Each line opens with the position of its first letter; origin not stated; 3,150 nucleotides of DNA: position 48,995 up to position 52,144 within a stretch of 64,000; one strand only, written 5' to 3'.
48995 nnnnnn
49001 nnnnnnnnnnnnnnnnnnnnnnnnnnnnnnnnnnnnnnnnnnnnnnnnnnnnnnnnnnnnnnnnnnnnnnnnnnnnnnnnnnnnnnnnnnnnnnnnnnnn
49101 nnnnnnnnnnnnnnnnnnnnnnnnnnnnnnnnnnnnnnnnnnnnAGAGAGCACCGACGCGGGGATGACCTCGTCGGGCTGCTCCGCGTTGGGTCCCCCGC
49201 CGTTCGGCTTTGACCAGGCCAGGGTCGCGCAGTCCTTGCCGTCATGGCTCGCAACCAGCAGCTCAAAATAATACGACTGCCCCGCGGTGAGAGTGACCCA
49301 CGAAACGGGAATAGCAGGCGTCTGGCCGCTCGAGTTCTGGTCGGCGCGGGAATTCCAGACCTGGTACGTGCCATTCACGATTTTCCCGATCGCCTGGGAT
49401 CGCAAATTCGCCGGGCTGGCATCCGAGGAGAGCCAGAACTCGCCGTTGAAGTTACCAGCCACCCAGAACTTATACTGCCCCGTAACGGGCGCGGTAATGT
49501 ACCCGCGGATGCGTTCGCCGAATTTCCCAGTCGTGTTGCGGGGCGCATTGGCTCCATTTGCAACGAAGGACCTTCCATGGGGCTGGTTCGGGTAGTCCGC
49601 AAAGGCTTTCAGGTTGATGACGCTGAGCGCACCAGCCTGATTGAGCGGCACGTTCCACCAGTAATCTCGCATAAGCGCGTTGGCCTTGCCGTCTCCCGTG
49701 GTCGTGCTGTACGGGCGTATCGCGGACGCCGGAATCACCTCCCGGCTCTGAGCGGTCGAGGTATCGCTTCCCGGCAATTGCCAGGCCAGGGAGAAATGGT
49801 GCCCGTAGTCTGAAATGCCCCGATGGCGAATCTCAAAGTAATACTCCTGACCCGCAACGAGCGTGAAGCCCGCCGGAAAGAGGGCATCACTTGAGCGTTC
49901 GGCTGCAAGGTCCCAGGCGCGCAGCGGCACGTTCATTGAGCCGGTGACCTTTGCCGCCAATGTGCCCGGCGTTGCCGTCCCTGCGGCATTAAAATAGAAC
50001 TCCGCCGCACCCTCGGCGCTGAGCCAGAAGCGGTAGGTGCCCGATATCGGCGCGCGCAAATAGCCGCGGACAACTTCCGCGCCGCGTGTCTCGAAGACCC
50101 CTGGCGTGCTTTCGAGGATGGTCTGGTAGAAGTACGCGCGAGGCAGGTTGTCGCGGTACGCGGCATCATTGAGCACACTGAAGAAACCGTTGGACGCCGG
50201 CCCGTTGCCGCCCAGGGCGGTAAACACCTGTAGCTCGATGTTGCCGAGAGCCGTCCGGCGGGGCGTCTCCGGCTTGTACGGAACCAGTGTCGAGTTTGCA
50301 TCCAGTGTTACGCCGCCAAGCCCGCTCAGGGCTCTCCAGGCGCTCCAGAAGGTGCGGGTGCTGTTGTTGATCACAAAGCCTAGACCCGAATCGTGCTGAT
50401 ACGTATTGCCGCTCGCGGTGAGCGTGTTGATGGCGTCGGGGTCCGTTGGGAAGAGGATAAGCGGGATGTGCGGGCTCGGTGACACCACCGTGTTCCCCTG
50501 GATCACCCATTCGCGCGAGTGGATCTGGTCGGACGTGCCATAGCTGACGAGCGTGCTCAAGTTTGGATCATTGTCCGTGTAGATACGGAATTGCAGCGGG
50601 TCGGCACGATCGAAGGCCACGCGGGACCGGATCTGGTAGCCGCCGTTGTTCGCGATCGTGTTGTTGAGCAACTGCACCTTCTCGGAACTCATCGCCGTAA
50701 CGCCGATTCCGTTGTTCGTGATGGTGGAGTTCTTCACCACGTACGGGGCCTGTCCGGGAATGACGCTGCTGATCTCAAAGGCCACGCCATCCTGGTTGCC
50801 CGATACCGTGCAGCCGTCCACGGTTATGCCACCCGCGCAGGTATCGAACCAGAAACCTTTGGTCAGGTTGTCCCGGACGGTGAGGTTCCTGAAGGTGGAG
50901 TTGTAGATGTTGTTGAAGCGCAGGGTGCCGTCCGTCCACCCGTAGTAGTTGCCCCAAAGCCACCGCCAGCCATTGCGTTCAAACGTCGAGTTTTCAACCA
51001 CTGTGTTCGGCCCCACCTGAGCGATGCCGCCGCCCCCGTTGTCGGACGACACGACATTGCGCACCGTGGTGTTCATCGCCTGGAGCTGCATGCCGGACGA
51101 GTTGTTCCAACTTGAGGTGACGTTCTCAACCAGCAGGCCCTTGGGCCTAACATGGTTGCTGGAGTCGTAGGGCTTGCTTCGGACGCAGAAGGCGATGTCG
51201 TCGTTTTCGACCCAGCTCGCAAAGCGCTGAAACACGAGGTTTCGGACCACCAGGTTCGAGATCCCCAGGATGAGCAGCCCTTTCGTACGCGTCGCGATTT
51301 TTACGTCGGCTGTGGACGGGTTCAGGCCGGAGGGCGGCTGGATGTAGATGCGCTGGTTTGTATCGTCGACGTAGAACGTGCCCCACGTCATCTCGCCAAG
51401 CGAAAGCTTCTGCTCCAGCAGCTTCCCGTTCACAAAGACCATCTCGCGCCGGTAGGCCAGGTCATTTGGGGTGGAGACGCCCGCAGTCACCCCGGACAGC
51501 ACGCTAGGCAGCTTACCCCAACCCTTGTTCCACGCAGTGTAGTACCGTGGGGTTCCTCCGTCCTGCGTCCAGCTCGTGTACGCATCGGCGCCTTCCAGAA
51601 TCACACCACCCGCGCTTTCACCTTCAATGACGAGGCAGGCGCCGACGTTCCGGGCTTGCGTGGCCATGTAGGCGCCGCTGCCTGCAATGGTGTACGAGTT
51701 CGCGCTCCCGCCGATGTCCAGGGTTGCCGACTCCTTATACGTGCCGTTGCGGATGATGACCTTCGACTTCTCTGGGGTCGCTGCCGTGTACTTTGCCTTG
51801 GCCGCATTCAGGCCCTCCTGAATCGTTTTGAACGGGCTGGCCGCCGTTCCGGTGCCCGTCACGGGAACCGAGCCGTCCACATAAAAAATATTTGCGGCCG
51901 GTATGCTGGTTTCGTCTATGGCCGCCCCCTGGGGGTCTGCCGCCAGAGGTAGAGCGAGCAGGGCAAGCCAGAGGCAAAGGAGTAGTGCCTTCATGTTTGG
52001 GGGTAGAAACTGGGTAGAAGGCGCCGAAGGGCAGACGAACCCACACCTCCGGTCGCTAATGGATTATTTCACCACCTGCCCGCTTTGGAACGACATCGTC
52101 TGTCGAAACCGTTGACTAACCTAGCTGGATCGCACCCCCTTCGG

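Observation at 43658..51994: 2778-aa secreted protein combining a beta-helix, two PA14, eight Fn3, a DNRLRE-like domain, BIG2/Ig and duplicated unknown modules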

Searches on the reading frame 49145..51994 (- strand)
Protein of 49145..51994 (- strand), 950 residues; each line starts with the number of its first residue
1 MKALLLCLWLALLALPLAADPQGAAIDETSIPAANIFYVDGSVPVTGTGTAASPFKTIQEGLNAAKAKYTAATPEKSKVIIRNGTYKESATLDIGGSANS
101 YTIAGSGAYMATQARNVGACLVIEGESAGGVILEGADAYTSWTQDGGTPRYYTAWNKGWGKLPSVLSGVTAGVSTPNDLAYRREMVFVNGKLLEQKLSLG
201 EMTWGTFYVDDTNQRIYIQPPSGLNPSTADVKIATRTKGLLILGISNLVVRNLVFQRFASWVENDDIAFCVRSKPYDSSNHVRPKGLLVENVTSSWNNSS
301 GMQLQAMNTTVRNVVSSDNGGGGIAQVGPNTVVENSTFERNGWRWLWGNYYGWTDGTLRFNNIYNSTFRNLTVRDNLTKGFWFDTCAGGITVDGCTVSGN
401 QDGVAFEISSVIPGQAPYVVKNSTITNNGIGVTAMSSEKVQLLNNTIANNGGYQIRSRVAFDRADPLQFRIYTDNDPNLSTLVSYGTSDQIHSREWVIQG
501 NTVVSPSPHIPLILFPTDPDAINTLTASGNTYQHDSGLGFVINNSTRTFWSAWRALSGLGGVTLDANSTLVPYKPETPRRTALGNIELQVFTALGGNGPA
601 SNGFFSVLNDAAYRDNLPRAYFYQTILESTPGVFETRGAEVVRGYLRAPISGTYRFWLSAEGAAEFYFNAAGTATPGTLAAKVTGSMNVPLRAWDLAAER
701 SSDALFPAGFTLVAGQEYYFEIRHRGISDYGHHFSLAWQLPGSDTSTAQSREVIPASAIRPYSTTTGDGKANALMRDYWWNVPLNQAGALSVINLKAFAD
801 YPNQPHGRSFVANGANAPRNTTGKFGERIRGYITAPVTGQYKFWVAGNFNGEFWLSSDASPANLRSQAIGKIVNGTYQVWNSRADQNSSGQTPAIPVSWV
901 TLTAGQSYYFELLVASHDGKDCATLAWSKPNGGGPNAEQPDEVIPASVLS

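Call 17: find_related_loci(query=window:49145-51994:-, collection=genome_contigs, flank=10000)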
Query window:49145-51994:- (950 aa) in genome_contigs; peptide patterns used: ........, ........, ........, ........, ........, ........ (x = any residue, [..] = any of these).
12 stretches matched a pattern, but none encodes a relative of the query by tblastn (E <= 1e-3).

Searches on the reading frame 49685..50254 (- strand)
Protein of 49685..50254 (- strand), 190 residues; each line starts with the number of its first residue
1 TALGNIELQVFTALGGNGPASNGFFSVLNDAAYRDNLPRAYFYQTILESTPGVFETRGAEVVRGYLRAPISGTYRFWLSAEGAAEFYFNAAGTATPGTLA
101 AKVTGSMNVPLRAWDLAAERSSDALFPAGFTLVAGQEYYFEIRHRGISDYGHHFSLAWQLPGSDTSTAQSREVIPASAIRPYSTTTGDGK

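Call 16: search_protein_families(library=pfam, proteins=[window:49685-50254:-], max_evalue=1)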
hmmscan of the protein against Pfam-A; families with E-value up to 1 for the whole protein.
window:49685-50254:- (190 aa): 2 families
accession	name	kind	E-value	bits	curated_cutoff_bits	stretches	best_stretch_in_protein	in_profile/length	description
PF07691.17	PA14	-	3.4e-08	33.8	24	1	63-170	51-145/147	PA14 domain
PF10528.15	GLEYA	-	0.014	16.1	26.2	1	62-97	5-39/91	GLEYA domain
